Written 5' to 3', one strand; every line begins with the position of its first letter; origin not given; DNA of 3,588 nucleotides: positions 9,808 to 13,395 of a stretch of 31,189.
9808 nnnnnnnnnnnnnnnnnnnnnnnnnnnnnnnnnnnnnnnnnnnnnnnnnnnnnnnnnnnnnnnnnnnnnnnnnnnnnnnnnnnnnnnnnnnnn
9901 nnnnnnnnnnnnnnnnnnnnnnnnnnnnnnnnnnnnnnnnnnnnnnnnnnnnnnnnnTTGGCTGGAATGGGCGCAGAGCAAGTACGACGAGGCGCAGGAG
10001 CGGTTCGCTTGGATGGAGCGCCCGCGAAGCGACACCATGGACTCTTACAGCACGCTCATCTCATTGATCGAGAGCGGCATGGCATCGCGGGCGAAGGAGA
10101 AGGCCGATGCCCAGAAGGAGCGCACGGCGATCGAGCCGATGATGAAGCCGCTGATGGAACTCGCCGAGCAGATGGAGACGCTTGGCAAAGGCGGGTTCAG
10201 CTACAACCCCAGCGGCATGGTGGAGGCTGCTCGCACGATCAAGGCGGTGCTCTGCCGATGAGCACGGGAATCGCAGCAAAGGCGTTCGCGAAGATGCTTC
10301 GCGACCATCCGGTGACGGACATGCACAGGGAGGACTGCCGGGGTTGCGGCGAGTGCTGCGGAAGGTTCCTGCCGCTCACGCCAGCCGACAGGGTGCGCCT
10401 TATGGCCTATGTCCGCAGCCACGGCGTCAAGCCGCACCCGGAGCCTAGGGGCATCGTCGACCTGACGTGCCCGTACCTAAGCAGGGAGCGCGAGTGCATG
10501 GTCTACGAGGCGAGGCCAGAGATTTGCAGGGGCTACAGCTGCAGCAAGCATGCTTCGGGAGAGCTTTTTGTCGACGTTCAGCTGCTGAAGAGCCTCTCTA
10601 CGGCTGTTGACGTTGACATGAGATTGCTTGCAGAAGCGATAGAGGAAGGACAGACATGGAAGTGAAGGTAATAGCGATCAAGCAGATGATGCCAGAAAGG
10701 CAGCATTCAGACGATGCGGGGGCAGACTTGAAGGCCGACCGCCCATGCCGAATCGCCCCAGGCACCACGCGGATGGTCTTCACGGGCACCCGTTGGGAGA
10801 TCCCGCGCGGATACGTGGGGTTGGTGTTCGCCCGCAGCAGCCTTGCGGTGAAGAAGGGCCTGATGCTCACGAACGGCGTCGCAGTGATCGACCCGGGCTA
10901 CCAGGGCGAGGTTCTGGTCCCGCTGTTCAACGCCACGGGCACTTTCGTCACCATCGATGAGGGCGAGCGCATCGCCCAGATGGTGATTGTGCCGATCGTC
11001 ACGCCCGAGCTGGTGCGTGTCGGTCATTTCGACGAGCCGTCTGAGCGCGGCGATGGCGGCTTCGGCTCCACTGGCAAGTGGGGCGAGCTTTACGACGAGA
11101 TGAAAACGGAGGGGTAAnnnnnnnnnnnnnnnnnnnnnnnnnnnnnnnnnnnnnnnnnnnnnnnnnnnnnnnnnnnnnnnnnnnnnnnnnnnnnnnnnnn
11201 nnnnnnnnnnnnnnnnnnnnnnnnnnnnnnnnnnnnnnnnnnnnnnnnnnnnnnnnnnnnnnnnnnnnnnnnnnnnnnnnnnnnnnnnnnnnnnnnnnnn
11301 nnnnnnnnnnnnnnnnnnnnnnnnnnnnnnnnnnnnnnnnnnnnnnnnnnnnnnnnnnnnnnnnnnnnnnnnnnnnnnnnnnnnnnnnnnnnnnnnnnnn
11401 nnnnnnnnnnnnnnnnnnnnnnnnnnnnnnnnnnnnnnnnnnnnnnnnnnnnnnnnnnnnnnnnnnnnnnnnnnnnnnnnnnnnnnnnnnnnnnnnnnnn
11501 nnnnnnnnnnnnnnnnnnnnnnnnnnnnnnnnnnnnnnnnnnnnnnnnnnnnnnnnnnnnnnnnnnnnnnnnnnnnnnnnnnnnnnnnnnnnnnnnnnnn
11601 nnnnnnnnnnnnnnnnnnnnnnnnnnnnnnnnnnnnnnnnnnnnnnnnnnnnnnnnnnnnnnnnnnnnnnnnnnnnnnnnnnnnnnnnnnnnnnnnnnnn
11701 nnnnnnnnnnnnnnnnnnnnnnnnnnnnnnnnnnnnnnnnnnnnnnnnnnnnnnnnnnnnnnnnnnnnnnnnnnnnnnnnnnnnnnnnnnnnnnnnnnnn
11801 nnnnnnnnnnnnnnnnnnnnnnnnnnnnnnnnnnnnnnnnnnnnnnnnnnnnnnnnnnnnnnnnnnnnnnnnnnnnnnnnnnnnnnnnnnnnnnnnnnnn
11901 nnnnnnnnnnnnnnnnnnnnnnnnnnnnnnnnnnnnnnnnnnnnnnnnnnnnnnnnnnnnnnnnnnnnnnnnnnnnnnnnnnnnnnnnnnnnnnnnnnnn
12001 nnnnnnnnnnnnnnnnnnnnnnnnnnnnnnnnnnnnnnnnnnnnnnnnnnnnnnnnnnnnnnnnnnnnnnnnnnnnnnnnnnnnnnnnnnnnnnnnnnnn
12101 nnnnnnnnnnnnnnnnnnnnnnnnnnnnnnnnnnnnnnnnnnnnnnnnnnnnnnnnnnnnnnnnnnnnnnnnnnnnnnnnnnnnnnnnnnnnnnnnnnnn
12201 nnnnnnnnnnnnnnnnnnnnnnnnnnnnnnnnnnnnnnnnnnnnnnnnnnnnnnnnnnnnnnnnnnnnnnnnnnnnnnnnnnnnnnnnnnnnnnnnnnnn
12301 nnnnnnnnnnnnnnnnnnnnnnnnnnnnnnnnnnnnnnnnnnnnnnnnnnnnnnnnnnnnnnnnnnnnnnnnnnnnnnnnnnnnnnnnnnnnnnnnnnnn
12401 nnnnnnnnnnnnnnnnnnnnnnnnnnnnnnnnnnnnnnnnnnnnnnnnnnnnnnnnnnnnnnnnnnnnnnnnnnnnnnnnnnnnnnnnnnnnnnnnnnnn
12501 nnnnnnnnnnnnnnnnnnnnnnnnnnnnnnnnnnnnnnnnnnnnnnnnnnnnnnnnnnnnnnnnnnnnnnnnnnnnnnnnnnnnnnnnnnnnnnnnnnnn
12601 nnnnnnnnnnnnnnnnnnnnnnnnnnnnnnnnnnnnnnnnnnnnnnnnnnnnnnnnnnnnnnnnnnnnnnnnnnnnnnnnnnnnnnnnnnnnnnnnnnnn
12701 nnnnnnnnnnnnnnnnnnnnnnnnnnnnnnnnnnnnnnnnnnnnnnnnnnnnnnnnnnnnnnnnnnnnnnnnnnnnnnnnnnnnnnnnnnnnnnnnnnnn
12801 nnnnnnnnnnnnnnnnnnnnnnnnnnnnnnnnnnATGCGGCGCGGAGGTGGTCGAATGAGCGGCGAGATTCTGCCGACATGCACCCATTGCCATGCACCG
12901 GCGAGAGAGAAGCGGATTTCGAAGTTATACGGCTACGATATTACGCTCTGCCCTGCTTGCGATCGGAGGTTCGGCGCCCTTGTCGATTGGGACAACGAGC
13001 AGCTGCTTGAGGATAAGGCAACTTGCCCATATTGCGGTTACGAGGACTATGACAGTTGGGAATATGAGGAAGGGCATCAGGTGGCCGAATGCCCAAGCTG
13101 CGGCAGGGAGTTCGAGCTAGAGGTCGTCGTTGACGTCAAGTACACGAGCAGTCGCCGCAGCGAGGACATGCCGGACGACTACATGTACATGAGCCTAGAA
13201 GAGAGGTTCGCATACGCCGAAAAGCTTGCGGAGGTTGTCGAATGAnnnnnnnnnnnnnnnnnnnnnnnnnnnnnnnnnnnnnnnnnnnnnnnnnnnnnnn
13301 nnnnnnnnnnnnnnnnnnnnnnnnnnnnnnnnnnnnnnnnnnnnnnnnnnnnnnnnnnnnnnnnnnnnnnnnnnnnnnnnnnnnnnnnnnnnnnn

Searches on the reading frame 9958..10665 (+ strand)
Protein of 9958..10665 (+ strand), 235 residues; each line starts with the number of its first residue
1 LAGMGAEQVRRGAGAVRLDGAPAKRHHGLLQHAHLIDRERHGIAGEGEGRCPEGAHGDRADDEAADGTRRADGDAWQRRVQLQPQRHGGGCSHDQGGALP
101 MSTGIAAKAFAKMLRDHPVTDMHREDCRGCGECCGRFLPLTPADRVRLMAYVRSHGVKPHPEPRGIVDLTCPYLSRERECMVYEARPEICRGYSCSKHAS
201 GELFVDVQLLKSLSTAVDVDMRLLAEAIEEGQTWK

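Call 62: search_protein_families(library=pfam, proteins=[window:9958-10665:+], max_evalue=0.001)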
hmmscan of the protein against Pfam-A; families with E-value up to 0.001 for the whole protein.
window:9958-10665:+ (235 aa): 1 family
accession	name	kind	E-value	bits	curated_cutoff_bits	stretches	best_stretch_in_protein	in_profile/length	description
PF03692.20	CxxCxxCC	-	1.7e-09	38.7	23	1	126-196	1-72/85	Putative zinc- or iron-chelating domain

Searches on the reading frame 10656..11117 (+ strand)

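Call 62: search_protein_families(library=pfam, proteins=[window:10656-11117:+], max_evalue=0.001)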
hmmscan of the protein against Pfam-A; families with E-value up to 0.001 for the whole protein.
window:10656-11117:+ (153 aa): 2 families
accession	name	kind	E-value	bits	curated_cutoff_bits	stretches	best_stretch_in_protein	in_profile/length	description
PF00692.24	dUTPase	-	9.4e-30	103.5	22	1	12-140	5-129/129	dUTPase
PF22769.1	DCD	-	9.8e-11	42.4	27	1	28-111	68-150/153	dCTP deaminase-like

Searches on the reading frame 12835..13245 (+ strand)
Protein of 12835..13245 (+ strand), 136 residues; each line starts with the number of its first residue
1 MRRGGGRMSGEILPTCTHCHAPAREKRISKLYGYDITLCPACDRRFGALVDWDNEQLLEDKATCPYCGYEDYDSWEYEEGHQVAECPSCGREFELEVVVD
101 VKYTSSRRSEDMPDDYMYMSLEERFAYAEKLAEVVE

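Call 64: search_protein_families(library=pfam, proteins=[window:12835-13245:+], max_evalue=0.001)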
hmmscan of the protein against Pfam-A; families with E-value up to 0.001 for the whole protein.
window:12835-13245:+ (136 aa): 3 families
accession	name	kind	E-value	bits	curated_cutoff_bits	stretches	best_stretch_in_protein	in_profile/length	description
PF24460.1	DUF7575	-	2.3e-05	24.1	28.5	0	83-96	3-16/28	Domain of unknown function (DUF7575)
PF24110.1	DUF7385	-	3e-05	24.1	28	0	80-110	24-53/72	Family of unknown function (DUF7385)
PF09723.15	Zn_ribbon_8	-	8.4e-05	22.9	34.4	0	39-69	8-34/41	Zinc ribbon domain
